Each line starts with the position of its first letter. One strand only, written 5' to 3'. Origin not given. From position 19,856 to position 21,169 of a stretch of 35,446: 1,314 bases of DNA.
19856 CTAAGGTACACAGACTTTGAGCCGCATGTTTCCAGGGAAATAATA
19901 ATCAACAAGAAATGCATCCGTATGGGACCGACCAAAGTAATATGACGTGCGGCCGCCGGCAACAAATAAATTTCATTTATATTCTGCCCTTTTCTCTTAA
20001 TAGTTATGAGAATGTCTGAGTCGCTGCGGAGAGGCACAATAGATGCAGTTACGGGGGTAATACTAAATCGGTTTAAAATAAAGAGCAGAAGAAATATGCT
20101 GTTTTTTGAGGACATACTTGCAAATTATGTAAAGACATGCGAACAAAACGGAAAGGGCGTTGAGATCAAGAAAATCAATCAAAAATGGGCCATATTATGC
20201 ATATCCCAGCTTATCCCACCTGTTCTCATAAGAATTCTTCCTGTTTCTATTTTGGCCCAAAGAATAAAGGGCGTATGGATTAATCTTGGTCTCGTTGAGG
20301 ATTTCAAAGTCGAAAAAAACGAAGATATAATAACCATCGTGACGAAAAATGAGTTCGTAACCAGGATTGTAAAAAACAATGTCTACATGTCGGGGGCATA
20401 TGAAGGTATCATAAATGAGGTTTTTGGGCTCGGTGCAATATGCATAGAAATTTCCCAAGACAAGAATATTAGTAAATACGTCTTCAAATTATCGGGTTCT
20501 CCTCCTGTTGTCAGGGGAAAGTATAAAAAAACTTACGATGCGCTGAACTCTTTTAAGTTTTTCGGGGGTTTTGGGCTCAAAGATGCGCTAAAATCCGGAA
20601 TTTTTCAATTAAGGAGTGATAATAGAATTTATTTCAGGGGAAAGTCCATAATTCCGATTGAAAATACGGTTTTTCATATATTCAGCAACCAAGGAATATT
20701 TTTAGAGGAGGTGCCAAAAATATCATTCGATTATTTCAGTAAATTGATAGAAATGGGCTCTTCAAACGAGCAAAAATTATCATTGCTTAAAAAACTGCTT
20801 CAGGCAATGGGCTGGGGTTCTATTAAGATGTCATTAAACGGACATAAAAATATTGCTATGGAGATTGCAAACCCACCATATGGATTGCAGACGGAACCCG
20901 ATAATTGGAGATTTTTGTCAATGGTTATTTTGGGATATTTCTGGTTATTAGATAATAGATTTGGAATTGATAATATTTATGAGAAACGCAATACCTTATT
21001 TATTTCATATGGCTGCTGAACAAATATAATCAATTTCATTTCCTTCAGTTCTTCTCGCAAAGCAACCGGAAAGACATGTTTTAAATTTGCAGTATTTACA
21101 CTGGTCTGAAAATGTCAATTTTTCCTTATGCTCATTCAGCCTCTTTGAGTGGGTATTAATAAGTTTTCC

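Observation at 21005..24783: Tightly coupled operon of unknown product: homocitrate-synthase-like enzyme, two UbiA prenyltransferases and a radical SAM/SPASM enzyme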

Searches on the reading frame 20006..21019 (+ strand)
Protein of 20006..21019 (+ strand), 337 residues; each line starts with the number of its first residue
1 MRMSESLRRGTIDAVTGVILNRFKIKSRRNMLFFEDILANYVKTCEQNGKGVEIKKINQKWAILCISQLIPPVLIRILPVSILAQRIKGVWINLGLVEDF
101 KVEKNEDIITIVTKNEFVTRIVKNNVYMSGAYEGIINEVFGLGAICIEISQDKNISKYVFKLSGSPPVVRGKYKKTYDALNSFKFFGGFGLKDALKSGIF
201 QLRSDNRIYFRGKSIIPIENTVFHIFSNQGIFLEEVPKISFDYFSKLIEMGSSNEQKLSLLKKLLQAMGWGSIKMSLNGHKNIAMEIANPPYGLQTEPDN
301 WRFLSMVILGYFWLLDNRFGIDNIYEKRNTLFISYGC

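Call 3: search_protein_families(library=pfam, proteins=[window:20006-21019:+], max_evalue=0.01)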
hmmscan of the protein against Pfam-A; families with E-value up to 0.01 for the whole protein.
window:20006-21019:+ (337 aa): 0 families

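Call 4: search_protein_families(library=ncbifam, proteins=[window:20006-21019:+], max_evalue=0.01)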
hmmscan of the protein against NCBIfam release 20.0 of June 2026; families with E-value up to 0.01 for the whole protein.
window:20006-21019:+ (337 aa): 0 families

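Call 23: find_homologous_proteins(query=window:20006-21019:+)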
Query window:20006-21019:+ (337 aa): 87 proteins with E <= 0.001 among 1495 candidates.
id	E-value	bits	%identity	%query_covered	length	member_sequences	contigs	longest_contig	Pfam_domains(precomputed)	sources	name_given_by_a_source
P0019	2.7e-221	751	100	100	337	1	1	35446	-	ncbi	-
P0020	2.2e-93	331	48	100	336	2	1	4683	-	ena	-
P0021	9.9e-93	329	48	100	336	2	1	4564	-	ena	-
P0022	3.4e-92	327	49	100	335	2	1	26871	-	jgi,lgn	jgi:hypothetical protein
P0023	4.5e-91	323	48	100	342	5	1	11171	-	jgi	jgi:hypothetical protein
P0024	2.7e-90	321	48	99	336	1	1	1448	-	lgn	-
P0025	2.8e-90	321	44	100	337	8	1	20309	-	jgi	-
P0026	3.4e-89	317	46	100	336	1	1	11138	-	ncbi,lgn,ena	-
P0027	2.1e-88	315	44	99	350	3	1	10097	-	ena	-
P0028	4.5e-88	314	46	100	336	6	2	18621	-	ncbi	ncbi:MAG: hypothetical protein V3U72_04450 [Candidatus Aenigmarchaeota archaeon]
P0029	4.9e-88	313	48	99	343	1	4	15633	-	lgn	-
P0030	1.2e-87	312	47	100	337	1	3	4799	-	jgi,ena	-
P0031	2.4e-87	311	48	97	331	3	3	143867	-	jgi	jgi:hypothetical protein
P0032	2.4e-87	311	49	100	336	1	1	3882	-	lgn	-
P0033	6.8e-87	310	46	99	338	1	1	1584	-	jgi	jgi:hypothetical protein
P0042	6.3e-85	303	45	95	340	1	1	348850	-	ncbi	-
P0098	4.0e-68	248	39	100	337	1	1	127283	-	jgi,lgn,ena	-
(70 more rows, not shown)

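Call 24: search_solved_structures(query=window:20006-21019:+, max_evalue=10)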
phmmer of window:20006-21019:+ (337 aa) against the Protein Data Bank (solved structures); distinct sequences matched with E-value up to 10: 0.

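Call 32: find_encoding_contigs(protein=P0042, flank=9000, max_places=1)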
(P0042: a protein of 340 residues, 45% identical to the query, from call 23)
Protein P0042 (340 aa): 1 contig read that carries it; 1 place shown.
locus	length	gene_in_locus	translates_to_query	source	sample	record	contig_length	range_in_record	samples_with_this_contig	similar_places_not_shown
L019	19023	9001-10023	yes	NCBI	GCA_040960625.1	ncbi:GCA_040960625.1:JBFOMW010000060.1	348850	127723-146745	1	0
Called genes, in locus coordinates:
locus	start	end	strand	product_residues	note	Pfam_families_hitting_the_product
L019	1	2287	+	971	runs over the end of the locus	PF01411:tRNA-synt_2c, PF07973:tRNA_SAD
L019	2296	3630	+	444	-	PF00890:FAD_binding_2 (weak), PF01266:DAO (faint), PF03486:HI0933_like (faint), PF12831:FAD_oxidored (weak), PF13450:NAD_binding_8, PF13738:Pyr_redox_3 (faint), PF01593:Amino_oxidase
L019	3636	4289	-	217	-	PF00571:CBS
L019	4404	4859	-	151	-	PF08069:Ribosomal_S13_N, PF00312:Ribosomal_S15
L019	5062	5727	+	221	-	PF12705:PDDEXK_1 (faint)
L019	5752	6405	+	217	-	PF04509:CheC (faint)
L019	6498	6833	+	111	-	-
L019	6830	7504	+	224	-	PF01695:IstB_IS21 (faint), PF03796:DnaB_C (faint), PF06745:ATPase, PF13481:AAA_25 (weak), PF23442:DUF7125, PF09848:SLFN-g3_helicase (weak), PF13401:AAA_22 (faint), PF00004:AAA (faint)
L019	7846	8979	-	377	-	PF00155:Aminotran_1_2, PF01041:DegT_DnrJ_EryC1 (weak), PF01053:Cys_Met_Meta_PP (weak)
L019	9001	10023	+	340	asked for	-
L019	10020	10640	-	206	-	-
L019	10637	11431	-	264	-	PF01040:UbiA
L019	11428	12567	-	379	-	PF00682:HMGL-like, PF22617:HCS_D2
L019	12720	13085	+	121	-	PF00072:Response_reg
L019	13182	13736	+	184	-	-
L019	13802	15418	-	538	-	PF00672:HAMP, PF00512:HisKA, PF02518:HATPase_c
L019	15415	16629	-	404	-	PF13433:Peripla_BP_5 (weak), PF13458:Peripla_BP_6, PF01094:ANF_receptor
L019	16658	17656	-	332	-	PF04392:ABC_sub_bind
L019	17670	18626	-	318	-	PF00672:HAMP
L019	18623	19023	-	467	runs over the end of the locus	PF08447:PAS_3, PF00989:PAS, PF08448:PAS_4, PF13426:PAS_9, PF08447:PAS_3, PF00989:PAS, PF08448:PAS_4, PF13426:PAS_9, +4 more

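Call 33: find_encoding_contigs(protein=P0098, flank=9000, max_places=1)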
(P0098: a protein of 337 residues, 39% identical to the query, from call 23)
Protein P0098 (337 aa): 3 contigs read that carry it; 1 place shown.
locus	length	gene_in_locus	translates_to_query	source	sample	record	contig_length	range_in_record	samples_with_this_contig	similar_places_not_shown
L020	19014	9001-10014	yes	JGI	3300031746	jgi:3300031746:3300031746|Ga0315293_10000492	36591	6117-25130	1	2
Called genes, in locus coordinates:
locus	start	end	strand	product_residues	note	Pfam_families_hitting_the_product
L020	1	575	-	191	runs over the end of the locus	PF01135:PCMT, PF08704:GCD14, PF05175:MTS (faint), PF13847:Methyltransf_31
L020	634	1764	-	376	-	-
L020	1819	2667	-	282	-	PF07826:IMP_cyclohyd (weak)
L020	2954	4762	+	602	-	PF01850:PIN, PF20720:nSTAND3 (faint), PF00437:T2SSE, PF00013:KH_1 (weak)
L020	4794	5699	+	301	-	-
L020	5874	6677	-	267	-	PF13481:AAA_25, PF03796:DnaB_C (faint), PF06745:ATPase, PF23442:DUF7125 (weak)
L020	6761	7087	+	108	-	-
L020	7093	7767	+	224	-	PF01695:IstB_IS21 (faint), PF03796:DnaB_C (weak), PF06745:ATPase, PF13481:AAA_25 (faint), PF23442:DUF7125, PF09848:SLFN-g3_helicase (weak)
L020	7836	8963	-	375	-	PF00155:Aminotran_1_2, PF00266:Aminotran_5, PF01053:Cys_Met_Meta_PP (weak), PF01041:DegT_DnrJ_EryC1 (weak)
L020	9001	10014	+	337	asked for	-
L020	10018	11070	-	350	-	PF04055:Radical_SAM, PF13353:Fer4_12 (weak)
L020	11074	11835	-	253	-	PF01040:UbiA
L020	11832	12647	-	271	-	PF01040:UbiA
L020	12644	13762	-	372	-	PF00682:HMGL-like, PF22617:HCS_D2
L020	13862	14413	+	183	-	-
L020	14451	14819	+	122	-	PF00072:Response_reg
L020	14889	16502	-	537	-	PF00672:HAMP, PF00512:HisKA, PF02518:HATPase_c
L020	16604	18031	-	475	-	PF08495:FIST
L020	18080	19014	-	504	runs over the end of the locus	PF08448:PAS_4 (weak), PF00989:PAS, PF08448:PAS_4, PF13188:PAS_8, PF13426:PAS_9, PF00989:PAS, PF08448:PAS_4, PF13426:PAS_9, +3 more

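Call 34: predict_structure(alignment_id=A2)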
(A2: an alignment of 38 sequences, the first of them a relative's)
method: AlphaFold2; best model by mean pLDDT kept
length: 337 residues; sequences in the alignment: 38
mean_pLDDT: 89.5   pTM: 0.90
mean pLDDT of the five models: 89.5, 88.9, 88.3, 88.2, 87.8
residues with pLDDT >= 90: 241; 70-90: 69; 50-70: 24; < 50: 3
segments of 3 or more residues with pLDDT < 50: 23-25
pLDDT, mean of each block of 10 residues (from residue 1): 57 63 59 96 98 98 89 76 75 87 94 95 96 94 96 97 93 89 78 92 88 93 97 98 95 94 95 88 94 95 98 96 95 96
secondary structure, 60 per line:
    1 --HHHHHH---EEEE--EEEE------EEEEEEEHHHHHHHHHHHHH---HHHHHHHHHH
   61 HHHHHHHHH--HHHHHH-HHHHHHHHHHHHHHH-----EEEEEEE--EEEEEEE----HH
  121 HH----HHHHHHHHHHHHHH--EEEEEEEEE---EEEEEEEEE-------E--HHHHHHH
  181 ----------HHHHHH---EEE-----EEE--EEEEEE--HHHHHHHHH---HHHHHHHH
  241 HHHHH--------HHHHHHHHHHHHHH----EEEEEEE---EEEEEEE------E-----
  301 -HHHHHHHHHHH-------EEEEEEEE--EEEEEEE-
elements in order: H3-8 E12-15 E18-21 E28-34 H35-47 H51-69 H72-77 H79-93 E99-105 E108-114 H119-122 H127-140 E143-151 E155-163 H174-180 H191-196 E200-202 E208-210 E213-218 H221-229 H233-245 H254-267 E272-278 E282-288 H302-312 E320-327 E330-336

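Call 37: fold_search(model_id=the predicted structure, library=pdb)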
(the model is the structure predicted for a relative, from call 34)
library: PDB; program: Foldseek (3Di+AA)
matches with E <= 10: 749; with E <= 0.001: 0
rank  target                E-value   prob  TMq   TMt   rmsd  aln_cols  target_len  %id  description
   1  8pkd_A                1.5e-03  1.00  0.28  0.56   3.8       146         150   11  Cryo-EM structure of Orrella dioscoreae BcsD (released 2023-12-20)
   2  7zzq_D                1.9e-03  1.00  0.27  0.55   4.4       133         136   13  BcsH-BcsD 'beads-on-a-string' filament, local refine (released 2022-12-28)
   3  7zzq_P                2.0e-03  1.00  0.24  0.49   4.3       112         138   16  BcsH-BcsD 'beads-on-a-string' filament, local refine (released 2022-12-28)
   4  3aj2_C                2.2e-03  1.00  0.27  0.53   4.5       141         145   15  The structure of AxCeSD octamer (C-terminal HIS-tag) from Acetobacter xylinum (released 2010-10-06)
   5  8poc_A                2.3e-03  1.00  0.27  0.51   4.1       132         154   12  Cryo-EM structure of Dickeya dadantii BcsD (released 2023-12-20)
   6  2bjn_B                2.3e-03  1.00  0.27  0.54   5.0       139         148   12  X-ray Structure of human TPC6 (released 2005-07-20)
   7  3a8e_B                2.8e-03  1.00  0.25  0.45   5.3       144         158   17  The structure of AxCesD octamer complexed with cellopentaose (released 2010-09-22)
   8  7zzq_J                3.1e-03  1.00  0.27  0.53   4.5       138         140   12  BcsH-BcsD 'beads-on-a-string' filament, local refine (released 2022-12-28)
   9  3a8e_C                3.5e-03  1.00  0.27  0.49   4.5       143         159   13  The structure of AxCesD octamer complexed with cellopentaose (released 2010-09-22)
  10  3a8e_A                3.5e-03  1.00  0.27  0.51   4.6       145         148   15  The structure of AxCesD octamer complexed with cellopentaose (released 2010-09-22)
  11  9dd0_B                4.2e-03  0.97  0.18  0.38   8.5       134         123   12  Designed allosteric facilitated dissociation switch AS1 in complex state TH with methylated lysines, crystal #2 (released 2025-08-20)
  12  9dd4_A                4.4e-03  0.98  0.19  0.41   9.3       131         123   11  Crystal Structure of Designed facilitated dissociation target LHD101An1: LHD101A with an N-terminal extension (released 2025-08-20)
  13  7zzq_A                4.7e-03  1.00  0.26  0.52   4.6       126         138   14  BcsH-BcsD 'beads-on-a-string' filament, local refine (released 2022-12-28)
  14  3aj2_B                5.6e-03  1.00  0.27  0.49   4.6       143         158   12  The structure of AxCeSD octamer (C-terminal HIS-tag) from Acetobacter xylinum (released 2010-10-06)
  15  6bde                  5.6e-03  0.99  0.25  0.41   4.8       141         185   16  Crystal structure of Fe(II) unliganded H-NOX protein mutant A71G from K. algicida (released 2018-05-30)
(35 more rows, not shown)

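Call 47: search_protein_families(library=pfam, proteins=[window:20006-21019:+, L019:10020-10640:-], max_evalue=5)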
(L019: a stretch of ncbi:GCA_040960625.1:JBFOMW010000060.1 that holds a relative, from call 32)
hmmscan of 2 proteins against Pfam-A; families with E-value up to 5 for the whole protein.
window:20006-21019:+ (337 aa): 1 family
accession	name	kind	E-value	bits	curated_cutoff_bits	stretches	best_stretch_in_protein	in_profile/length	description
PF09045.15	L27_2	-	0.2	12.1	27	1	245-267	14-37/58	L27_2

L019:10020-10640:- (206 aa): 3 families
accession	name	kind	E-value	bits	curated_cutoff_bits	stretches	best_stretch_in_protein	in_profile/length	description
PF04240.17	Caroten_synth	-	1.2e-06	29.1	25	1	6-193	6-193/209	Carotenoid biosynthesis protein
PF22497.1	DUF6989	-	0.0023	18.2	27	1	62-185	20-144/146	Domain of unknown function (DUF6989)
PF13373.11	Dsc3_C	-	0.27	11.9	25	1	91-120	89-118/145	DSC E3 ubiquitin ligase complex subunit 3, C-terminal domain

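Call 49: search_protein_families(library=ncbifam, proteins=[L020:7836-8963:-, L019:10637-11431:-, L019:10020-10640:-], max_evalue=0.001)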
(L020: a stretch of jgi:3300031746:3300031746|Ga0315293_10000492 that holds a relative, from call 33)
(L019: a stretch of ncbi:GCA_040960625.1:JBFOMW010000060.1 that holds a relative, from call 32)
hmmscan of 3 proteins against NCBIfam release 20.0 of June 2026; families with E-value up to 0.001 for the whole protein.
L020:7836-8963:- (375 aa): 84 families (the best 25 are shown)
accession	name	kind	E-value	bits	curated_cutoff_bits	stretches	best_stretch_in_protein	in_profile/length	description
NF041364.1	GntC_guanitoxin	equivalog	3.6e-86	289.3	415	1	33-372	4-355/356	guanitoxin biosynthesis PLP-dependent (S)-gamma-hydroxy-L-arginine cyclodehydratase GntC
NF041091.1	asp_aminotase_Arch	equivalog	3.9e-85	285.9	550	1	23-373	23-374/376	aspartate aminotransferase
NF006230.0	PRK08363.1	equivalog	1e-72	245.2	534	1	29-373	32-391/398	alanine aminotransferase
NF005817.0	PRK07683.1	equivalog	8.5e-71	238.7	575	1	9-374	8-381/387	aminotransferase A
NF005855.0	PRK07777.1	equivalog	1.2e-69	235.5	553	1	29-372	30-386/391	pyridoxal phosphate-dependent aminotransferase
NF005816.0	PRK07682.1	equivalog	8.4e-69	232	620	1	7-374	7-383/390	aminotransferase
NF006229.0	PRK08361.1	equivalog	3e-68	230.6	624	1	10-374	14-388/391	aspartate aminotransferase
NF004975.0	PRK06348.1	equivalog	1.2e-65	222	549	1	21-373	23-382/384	pyridoxal phosphate-dependent aminotransferase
NF004770.0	PRK06108.1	subfamily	1e-63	215.5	422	1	23-374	32-392/396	pyridoxal phosphate-dependent aminotransferase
NF006569.0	PRK09082.1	subfamily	5.3e-63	213.4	420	1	28-373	31-386/386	methionine aminotransferase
NF006488.0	PRK08912.1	equivalog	2.6e-62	211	498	1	28-373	27-383/387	aminotransferase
NF005305.0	PRK06836.1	equivalog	3.2e-62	211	376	1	28-373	35-390/396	pyridoxal phosphate-dependent aminotransferase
NF006514.0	PRK08960.1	equivalog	3.4e-62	210.5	554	1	27-374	32-385/388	pyridoxal phosphate-dependent aminotransferase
TIGR03540.1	DapC_direct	equivalog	2.2e-60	204.6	593.25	1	27-372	29-382/383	LL-diaminopimelate aminotransferase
NF005744.0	PRK07568.1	subfamily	3.8e-60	203.8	389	1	28-372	31-388/398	pyridoxal phosphate-dependent aminotransferase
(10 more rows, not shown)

L019:10637-11431:- (264 aa): 19 families
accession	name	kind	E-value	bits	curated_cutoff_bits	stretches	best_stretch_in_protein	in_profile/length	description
NF009523.0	PRK12884.1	equivalog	2.2e-23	82.9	269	1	8-216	3-218/279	prenyltransferase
NF009521.0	PRK12882.1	equivalog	4.4e-14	52.4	296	1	7-211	3-216/280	geranylgeranylglycerol-phosphate geranylgeranyltransferase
NF009522.0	PRK12883.1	equivalog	1.1e-13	51.3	353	1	42-217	39-224/279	geranylgeranylglycerol-phosphate geranylgeranyltransferase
NF005742.0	PRK07566.1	equivalog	1.6e-13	50.5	313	1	42-209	68-247/315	chlorophyll synthase ChlG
NF009513.0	PRK12872.1-3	equivalog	8.1e-13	48.5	288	1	80-226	97-250/293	prenyltransferase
NF010117.0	PRK13591.1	equivalog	1.4e-12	47.4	238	1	40-212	59-239/307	prenyltransferase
TIGR01476.1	chlor_syn_BchG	subfamily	7.4e-11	42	212.3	1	30-208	26-217/283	(bacterio)chlorophyll synthase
NF010119.0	PRK13595.1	equivalog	8.8e-08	32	248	1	49-260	56-278/292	prenyltransferase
NF009512.0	PRK12872.1-1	equivalog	3.3e-07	30.1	278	1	46-221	45-243/303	geranylgeranylglycerol-phosphate geranylgeranyltransferase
NF004751.0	PRK06080.1-3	equivalog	5.2e-06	26.2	264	1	149-222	171-248/296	1,4-dihydroxy-2-naphthoate polyprenyltransferase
NF004754.0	PRK06080.1-6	equivalog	1.7e-05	24.4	522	1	82-230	109-261/308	1,4-dihydroxy-2-naphthoate polyprenyltransferase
NF009516.0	PRK12875.1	equivalog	2e-05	23.8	205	1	48-230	66-252/292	prenyltransferase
NF004750.0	PRK06080.1-2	equivalog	2.7e-05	23.7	346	1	95-230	121-258/301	1,4-dihydroxy-2-naphthoate polyprenyltransferase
TIGR02056.1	ChlG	equivalog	5.8e-05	22.8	436.45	1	106-206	131-237/306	chlorophyll synthase ChlG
TIGR00751.1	menA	equivalog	7.7e-05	22.3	102.15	1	133-227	145-242/284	1,4-dihydroxy-2-naphthoate octaprenyltransferase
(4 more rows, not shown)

L019:10020-10640:- (206 aa): 0 families

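Call 54: search_protein_representatives(alignment_id=A2)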
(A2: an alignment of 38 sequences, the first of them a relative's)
Query: 38 sequences, 336 profile positions. Proteins with E-value up to 0.001 (for the whole library): 250; up to 1e-10: 176; up to 1e-30: 133. The best 150 are listed.
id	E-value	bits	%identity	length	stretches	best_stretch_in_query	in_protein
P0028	1.3e-138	478.0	-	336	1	1-335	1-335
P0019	2.2e-134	464.1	-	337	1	1-335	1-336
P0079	3.8e-133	460.0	-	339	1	1-335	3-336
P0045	5.4e-133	459.5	-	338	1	1-335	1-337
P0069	1.4e-132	458.2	-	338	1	1-335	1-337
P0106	1.9e-131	454.4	-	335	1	1-334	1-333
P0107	2.2e-127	441.1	-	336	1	1-335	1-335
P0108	4.1e-126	436.9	-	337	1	1-336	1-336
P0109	4.0e-125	433.6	-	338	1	1-335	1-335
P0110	1.0e-124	432.3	-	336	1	1-335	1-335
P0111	1.9e-121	421.6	-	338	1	1-335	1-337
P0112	7.9e-121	419.5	-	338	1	1-335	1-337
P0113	8.0e-121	419.5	-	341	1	1-334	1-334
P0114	1.1e-120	419.1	-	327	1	12-335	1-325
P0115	2.6e-120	417.8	-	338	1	1-335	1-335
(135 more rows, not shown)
